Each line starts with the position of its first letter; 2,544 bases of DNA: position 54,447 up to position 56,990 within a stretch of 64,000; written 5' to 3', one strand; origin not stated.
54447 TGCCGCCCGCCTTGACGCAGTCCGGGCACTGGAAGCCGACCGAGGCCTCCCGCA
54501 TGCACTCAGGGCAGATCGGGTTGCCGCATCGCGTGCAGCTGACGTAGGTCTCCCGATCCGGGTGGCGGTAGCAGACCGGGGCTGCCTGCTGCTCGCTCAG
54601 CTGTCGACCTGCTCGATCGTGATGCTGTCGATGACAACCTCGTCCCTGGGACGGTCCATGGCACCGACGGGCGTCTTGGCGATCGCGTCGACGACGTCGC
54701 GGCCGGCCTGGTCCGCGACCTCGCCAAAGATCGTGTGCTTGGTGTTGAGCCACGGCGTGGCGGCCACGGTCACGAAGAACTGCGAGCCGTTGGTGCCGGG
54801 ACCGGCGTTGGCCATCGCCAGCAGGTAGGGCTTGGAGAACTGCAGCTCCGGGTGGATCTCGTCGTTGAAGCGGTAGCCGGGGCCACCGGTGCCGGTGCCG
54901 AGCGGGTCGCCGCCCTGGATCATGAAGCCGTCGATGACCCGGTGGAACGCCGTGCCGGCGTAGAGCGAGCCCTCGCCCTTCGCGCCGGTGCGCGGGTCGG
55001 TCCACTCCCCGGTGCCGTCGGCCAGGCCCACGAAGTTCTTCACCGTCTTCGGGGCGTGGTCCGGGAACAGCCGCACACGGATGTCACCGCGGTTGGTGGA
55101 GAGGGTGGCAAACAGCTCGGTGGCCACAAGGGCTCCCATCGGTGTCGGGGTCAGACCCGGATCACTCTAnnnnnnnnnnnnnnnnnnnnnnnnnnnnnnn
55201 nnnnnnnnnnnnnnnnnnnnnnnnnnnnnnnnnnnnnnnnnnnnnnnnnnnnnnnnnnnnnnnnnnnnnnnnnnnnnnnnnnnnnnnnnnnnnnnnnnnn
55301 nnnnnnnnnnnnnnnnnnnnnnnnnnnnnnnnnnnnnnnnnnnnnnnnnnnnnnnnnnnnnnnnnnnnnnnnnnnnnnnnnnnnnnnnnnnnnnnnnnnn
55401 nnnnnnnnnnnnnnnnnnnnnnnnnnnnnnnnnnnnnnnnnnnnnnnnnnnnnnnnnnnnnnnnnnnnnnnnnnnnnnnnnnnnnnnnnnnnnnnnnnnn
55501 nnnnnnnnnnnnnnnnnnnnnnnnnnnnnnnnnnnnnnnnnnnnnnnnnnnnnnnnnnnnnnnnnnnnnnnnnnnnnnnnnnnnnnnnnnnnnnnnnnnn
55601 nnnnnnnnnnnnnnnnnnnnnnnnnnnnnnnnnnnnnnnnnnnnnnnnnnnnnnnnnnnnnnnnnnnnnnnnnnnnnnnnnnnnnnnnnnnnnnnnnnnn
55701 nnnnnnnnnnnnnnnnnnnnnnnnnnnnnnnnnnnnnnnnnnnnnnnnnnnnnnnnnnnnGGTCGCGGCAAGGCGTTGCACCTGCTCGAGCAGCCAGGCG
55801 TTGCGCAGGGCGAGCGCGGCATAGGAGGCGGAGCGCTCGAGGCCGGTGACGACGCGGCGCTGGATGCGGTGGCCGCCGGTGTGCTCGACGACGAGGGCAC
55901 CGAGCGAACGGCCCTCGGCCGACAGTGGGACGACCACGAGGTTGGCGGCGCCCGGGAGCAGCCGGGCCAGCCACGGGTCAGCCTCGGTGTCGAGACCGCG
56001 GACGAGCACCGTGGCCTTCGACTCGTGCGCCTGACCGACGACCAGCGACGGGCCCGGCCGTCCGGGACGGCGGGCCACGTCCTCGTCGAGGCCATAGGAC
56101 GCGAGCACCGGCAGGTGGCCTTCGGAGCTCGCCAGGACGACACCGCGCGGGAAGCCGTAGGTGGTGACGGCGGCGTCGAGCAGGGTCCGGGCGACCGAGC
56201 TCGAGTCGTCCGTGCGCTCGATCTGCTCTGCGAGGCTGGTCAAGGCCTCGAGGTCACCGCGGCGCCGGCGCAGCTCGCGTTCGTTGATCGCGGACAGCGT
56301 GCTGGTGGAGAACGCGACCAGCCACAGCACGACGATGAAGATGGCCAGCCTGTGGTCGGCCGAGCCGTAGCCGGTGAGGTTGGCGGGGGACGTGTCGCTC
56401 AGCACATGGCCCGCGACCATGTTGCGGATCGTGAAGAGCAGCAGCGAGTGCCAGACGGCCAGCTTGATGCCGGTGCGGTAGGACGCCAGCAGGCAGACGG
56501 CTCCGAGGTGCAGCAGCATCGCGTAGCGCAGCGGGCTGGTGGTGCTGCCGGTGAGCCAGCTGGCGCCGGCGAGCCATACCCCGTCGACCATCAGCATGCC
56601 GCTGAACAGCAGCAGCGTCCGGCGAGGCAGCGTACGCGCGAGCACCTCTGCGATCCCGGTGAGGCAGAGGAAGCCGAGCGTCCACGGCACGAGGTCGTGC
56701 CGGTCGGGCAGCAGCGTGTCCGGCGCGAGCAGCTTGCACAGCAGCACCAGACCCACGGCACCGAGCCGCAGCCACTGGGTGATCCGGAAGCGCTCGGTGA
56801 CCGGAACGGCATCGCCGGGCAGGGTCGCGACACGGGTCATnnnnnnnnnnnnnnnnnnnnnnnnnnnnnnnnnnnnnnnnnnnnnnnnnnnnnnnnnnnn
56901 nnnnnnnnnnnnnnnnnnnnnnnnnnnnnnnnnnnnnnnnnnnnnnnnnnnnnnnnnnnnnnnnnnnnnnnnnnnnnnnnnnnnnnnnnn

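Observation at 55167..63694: Giant 23-repeat Cys-pair Ig-like surface protein translationally coupled to a membrane GAF-GGDEF cyclase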

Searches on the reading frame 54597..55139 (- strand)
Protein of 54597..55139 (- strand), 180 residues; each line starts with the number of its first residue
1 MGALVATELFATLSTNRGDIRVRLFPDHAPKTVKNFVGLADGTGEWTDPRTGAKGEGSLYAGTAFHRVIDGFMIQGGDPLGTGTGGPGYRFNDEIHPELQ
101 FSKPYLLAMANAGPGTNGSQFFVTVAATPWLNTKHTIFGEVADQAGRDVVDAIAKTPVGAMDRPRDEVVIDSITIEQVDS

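Call 10: search_protein_families(library=pfam, proteins=[window:54597-55139:-], max_evalue=0.001)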
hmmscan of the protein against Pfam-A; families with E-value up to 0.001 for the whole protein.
window:54597-55139:- (180 aa): 1 family
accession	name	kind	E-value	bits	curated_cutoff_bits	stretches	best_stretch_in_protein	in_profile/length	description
PF00160.26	Pro_isomerase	-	3.4e-45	154.6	21.7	1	11-174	2-158/159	Cyclophilin type peptidyl-prolyl cis-trans isomerase/CLD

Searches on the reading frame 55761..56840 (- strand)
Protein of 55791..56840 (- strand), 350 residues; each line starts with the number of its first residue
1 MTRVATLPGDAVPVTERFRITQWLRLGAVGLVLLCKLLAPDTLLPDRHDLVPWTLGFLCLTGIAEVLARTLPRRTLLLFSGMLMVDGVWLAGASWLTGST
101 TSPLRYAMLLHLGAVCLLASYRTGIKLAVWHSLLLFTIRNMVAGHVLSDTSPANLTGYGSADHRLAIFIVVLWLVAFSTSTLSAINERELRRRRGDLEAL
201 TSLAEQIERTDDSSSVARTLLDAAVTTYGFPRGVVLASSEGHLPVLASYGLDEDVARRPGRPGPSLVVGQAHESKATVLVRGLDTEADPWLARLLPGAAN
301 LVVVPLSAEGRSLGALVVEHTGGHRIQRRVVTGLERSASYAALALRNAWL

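Call 19: find_related_loci(query=A1, collection=genome_contigs, flank=10000)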
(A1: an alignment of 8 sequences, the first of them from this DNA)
Query A1 (360 aa) in genome_contigs; peptide patterns used: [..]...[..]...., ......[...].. (x = any residue, [..] = any of these).
192 stretches matched a pattern; 37 encode a relative of the query (tblastn E <= 1e-3); 37 distinct loci.
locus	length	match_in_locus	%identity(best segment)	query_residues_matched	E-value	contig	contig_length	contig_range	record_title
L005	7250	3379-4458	98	1-360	0e+0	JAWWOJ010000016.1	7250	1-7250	MAG: Frankiales bacterium isolate BP_344 scaffold_6407166, whole genome shotgun sequence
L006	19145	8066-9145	89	1-360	0e+0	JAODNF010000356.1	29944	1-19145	MAG: Frankiales bacterium isolate RYN_111 scaffold_1084015, whole genome shotgun sequence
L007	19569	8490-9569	89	1-360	0e+0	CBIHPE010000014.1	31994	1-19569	MAG TPA_asm: uncultured Frankiales bacterium isolate SRR18156180_metabat2_57 genome assembly, contig: ERZ27336830.748, w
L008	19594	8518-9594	78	1-360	2e-180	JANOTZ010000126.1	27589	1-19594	MAG: Frankiales bacterium isolate VAR_39_metabat_200 VAR_39_k141_5618765, whole genome shotgun sequence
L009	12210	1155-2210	77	8-360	9e-171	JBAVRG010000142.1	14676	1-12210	MAG: Mycobacteriales bacterium isolate MFD00902_ilm_asm_bin6 k127_113487, whole genome shotgun sequence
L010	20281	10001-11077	75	1-360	1e-163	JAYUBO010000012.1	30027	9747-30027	MAG: Frankiales bacterium isolate GFS_677 GFS_677_11, whole genome shotgun sequence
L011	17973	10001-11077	74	1-360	1e-162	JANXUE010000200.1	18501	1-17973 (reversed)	MAG: Frankiales bacterium isolate 339R_metabat_269 339R_k141_1332689, whole genome shotgun sequence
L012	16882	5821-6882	72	7-360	8e-151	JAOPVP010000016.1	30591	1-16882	MAG: Frankiales bacterium isolate RYN_151 scaffold_1135296, whole genome shotgun sequence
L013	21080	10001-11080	70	1-360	6e-158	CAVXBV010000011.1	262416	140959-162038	MAG: uncultured Actinomycetota bacterium isolate MFD02581.bin.1.164 genome assembly, contig: contig_55515, whole genome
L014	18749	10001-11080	88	1-360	0e+0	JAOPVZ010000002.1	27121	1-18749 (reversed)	MAG: Frankiales bacterium isolate RYN_161 scaffold_2864316, whole genome shotgun sequence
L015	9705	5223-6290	67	10-360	1e-136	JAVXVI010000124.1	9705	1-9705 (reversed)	MAG: Actinomycetota bacterium isolate BP_338 scaffold_2338912, whole genome shotgun sequence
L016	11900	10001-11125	63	2-360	2e-133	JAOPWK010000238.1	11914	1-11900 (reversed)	MAG: Frankiales bacterium isolate RYN_172 scaffold_1681301, whole genome shotgun sequence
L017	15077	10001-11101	63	10-360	2e-133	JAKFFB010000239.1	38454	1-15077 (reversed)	MAG: Actinomycetales bacterium isolate LC088 contig-124_919, whole genome shotgun sequence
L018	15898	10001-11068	63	9-360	2e-133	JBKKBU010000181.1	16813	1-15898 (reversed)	MAG: Mycobacteriales bacterium isolate swi_bin.373 S1Ck127_9269149_flag_1_multi_8.0000_len_16813, whole genome shotgun s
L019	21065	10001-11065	65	10-360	6e-133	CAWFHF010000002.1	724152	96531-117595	MAG: uncultured Actinomycetota bacterium isolate MFD02581.bin.2.153 genome assembly, contig: contig_12199, whole genome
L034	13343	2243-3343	59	1-360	1e-107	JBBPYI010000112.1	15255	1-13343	MAG: Mycobacteriales bacterium isolate bin.141 bin.141_S6Ck141_457400_length_15255_cov_31.4004, whole genome shotgun seq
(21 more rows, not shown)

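Call 49: search_protein_representatives(protein=window:55791-56840:-)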
Query: 350 residues. Proteins with E-value up to 0.001 (for the whole library): 733; up to 1e-10: 447; up to 1e-30: 157. The best 150 are listed.
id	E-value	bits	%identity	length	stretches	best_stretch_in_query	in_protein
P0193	4.4e-119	413.9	61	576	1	7-350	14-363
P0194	3.3e-81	289.4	69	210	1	2-207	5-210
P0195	2.9e-70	253.4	49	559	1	10-349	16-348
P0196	1.5e-68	247.8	78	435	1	192-350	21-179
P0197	9.1e-68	245.2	44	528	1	8-350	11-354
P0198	1.1e-64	235.1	45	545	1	10-350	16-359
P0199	1.0e-63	231.9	44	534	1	4-350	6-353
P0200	2.8e-63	230.5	45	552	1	9-350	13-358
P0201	1.7e-62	227.9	44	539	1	7-350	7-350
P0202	2.4e-62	227.4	44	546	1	8-350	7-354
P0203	8.2e-62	225.7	42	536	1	9-348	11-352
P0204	4.7e-61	223.2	44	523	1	5-350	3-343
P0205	8.9e-61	222.2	41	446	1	2-341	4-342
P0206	4.3e-60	220.0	44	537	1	28-350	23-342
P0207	5.6e-60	219.6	43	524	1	9-350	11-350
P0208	6.5e-60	219.4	42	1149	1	6-349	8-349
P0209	1.7e-58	214.8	43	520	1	6-350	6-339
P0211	3.0e-58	213.9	47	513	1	8-350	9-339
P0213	1.3e-57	211.9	41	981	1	9-350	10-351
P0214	7.1e-57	209.4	43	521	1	9-349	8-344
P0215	3.7e-56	207.1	38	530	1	7-349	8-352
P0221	1.9e-52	194.9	42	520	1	7-350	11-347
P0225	1.5e-51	191.9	35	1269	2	13-350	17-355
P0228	2.5e-51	191.2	43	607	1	12-348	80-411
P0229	2.6e-51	191.1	38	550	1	7-349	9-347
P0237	2.0e-50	188.2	36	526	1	9-349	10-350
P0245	2.4e-48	181.4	37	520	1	8-348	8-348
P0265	2.2e-44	168.3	36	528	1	8-350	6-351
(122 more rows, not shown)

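Call 50: list_cluster_members(proteins=[P0195, P0197, P0198, P0199, P0203, P0208, P0213, P0225, P0228, P0215])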
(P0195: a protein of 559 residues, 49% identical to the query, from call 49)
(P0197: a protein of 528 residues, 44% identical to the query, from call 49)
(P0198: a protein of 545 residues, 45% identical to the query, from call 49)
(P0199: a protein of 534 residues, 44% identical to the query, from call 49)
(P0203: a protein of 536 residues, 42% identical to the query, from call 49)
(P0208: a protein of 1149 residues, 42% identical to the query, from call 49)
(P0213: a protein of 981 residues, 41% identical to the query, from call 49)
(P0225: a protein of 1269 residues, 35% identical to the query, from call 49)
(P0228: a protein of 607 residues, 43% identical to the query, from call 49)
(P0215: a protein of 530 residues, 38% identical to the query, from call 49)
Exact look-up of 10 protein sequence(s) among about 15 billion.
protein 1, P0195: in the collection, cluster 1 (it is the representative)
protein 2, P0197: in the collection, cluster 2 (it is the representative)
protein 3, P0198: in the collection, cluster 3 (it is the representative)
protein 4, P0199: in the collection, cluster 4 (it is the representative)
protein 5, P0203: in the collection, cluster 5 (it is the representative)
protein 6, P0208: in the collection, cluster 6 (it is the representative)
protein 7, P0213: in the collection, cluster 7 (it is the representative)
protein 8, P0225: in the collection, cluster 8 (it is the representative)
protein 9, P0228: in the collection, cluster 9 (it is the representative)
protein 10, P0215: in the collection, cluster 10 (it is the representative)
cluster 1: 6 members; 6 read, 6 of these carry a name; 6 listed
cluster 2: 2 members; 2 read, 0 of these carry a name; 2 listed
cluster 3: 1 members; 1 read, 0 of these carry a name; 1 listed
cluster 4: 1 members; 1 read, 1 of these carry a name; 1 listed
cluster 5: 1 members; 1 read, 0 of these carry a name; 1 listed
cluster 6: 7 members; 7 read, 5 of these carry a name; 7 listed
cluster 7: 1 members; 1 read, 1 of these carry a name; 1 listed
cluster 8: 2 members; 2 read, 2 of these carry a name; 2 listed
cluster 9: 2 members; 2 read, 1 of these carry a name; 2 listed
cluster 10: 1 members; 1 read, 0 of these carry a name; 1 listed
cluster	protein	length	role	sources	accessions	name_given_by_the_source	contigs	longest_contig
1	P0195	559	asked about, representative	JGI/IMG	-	diguanylate cyclase (GGDEF)-like protein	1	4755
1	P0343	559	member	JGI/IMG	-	diguanylate cyclase (GGDEF)-like protein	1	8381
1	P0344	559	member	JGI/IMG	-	diguanylate cyclase (GGDEF)-like protein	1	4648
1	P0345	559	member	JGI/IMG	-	diguanylate cyclase (GGDEF)-like protein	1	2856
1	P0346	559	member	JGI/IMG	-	diguanylate cyclase (GGDEF)-like protein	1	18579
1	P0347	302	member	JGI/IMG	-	diguanylate cyclase (GGDEF)-like protein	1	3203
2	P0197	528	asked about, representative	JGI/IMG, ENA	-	-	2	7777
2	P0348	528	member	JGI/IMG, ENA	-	-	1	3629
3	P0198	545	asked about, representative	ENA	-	-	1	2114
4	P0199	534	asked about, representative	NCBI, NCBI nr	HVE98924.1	MAG TPA: sensor domain-containing diguanylate cyclase [Mycobacteriales bacterium] | sensor domain-containing diguanylate cyclase [Mycobacteriales bacterium]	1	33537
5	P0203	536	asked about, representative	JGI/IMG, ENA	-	-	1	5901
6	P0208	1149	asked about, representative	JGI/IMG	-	diguanylate cyclase (GGDEF)-like protein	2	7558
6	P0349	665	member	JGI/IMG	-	diguanylate cyclase (GGDEF)-like protein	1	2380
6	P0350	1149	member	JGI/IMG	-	diguanylate cyclase (GGDEF)-like protein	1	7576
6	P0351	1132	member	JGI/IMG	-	diguanylate cyclase (GGDEF)-like protein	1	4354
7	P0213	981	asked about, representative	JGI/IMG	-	diguanylate cyclase (GGDEF)-like protein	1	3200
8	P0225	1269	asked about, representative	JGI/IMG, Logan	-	diguanylate cyclase (GGDEF)-like protein/PAS domain S-box-containing protein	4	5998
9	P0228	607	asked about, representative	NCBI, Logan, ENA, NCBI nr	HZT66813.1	MAG TPA: GGDEF domain-containing protein [Acidimicrobiales bacterium] | GGDEF domain-containing protein [Acidimicrobiales bacterium]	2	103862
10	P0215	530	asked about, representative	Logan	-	-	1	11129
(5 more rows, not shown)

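Call 60: search_protein_families(library=pfam, alignment_id=A1, max_evalue=1)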
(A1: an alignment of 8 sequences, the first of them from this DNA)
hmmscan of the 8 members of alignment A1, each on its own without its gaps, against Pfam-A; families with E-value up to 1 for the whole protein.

A. member 1, seq(360 aa): 3 families
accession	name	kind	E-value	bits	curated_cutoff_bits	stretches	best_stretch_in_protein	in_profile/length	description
PF13185.12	GAF_2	-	7.5e-11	42.8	28.6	1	212-345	3-135/136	GAF domain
PF01590.32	GAF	-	2.4e-08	35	22.4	1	215-345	4-133/133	GAF domain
PF13492.12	GAF_3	-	3.5e-07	31.1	27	1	218-347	7-129/129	GAF domain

B. families by the number of members that match (of 8 scanned): 9 families
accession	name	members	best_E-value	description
PF13185.12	GAF_2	8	7.5e-11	GAF domain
PF13492.12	GAF_3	8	2e-08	GAF domain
PF01590.32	GAF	8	2.4e-08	GAF domain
PF25323.1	6TM_PilS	5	8.9e-06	PilS-like transmembrane domain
PF14759.12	Reductase_C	1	0.078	Reductase C-terminal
PF13994.11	PgaD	1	0.1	PgaD-like protein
PF05425.18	CopD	1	0.12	Copper resistance protein D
PF17628.7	IncD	1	0.52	Inclusion membrane protein D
PF02814.20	UreE_N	1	0.57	UreE urease accessory protein, N-terminal domain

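Call 80: list_cluster_members(proteins=[P0201, P0204, P0209, P0211, P0214, P0221, P0229, P0237, P0245, P0265])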
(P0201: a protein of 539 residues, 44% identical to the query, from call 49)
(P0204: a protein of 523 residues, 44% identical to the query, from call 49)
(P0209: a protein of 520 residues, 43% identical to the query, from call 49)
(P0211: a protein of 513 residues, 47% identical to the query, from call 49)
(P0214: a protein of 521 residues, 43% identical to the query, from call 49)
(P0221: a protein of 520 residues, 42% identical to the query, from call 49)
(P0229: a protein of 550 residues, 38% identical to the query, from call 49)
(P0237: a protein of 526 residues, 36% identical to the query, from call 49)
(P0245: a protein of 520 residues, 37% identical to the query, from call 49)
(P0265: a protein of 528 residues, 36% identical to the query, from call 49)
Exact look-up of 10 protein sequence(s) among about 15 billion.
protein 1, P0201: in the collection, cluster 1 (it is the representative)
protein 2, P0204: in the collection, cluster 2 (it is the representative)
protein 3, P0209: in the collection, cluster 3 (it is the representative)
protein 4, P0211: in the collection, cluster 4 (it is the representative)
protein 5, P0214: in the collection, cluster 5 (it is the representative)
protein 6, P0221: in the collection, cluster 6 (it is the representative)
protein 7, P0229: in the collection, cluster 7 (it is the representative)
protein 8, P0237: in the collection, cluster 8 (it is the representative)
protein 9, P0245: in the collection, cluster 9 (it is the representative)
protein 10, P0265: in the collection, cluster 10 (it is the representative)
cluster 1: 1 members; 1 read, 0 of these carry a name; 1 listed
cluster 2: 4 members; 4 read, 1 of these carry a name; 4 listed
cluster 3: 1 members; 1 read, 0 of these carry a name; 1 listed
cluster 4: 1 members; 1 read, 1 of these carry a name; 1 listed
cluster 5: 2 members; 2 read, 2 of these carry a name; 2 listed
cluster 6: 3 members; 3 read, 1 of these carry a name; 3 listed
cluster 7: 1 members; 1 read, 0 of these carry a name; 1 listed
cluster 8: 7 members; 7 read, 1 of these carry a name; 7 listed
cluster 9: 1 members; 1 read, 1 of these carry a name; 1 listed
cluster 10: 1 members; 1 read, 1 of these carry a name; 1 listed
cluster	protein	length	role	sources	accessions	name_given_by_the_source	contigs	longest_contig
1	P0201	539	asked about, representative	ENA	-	-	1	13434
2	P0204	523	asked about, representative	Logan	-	-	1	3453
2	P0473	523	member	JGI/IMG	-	two-component system cell cycle response regulator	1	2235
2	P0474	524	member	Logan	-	-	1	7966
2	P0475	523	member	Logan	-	-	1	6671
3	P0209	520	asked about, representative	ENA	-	-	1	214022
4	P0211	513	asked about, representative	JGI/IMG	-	two-component system, cell cycle response regulator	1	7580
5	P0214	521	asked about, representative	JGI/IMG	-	two-component system, cell cycle response regulator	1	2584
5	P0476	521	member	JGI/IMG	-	two-component system, cell cycle response regulator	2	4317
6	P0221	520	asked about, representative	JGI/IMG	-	-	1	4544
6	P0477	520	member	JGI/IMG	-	two-component system cell cycle response regulator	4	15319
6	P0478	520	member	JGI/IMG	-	-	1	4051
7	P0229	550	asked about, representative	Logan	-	-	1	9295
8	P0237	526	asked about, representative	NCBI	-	-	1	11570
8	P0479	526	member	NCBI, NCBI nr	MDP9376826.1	MAG: sensor domain-containing diguanylate cyclase [Actinomycetota bacterium] | sensor domain-containing diguanylate cyclase [Actinomycetota bacterium]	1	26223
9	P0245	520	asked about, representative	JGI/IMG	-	diguanylate cyclase (GGDEF)-like protein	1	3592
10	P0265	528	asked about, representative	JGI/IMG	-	two-component system cell cycle response regulator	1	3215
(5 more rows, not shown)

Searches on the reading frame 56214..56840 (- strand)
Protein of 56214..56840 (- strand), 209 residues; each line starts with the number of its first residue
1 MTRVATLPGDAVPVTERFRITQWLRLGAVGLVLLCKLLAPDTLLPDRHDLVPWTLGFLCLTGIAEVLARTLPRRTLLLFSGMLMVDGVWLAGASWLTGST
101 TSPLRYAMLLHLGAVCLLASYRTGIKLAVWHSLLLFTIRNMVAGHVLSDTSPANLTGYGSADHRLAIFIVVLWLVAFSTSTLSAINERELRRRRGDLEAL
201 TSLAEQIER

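Call 23: search_protein_families(library=ncbifam, proteins=[window:56214-56840:-], max_evalue=10)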
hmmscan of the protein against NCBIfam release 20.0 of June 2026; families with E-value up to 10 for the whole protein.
seq(209 aa): 2 families
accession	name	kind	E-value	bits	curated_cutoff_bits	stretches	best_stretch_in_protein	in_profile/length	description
TIGR02555.1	OrgA_MxiK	equivalog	0.01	15.6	118.6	1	44-80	114-148/185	type III secretion apparatus protein OrgA/MxiK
NF041618.1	T2SS_M_SYNERG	exception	0.13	12.2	120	1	164-207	18-61/157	type II secretion system protein GspM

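Call 24: search_protein_families(library=pfam, proteins=[window:56214-56840:-], max_evalue=10)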
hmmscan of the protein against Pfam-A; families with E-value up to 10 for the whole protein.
seq(209 aa): 1 family
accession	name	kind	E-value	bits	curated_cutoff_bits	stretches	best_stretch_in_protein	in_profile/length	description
PF13994.11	PgaD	-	0.079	13.4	27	1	123-199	34-111/148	PgaD-like protein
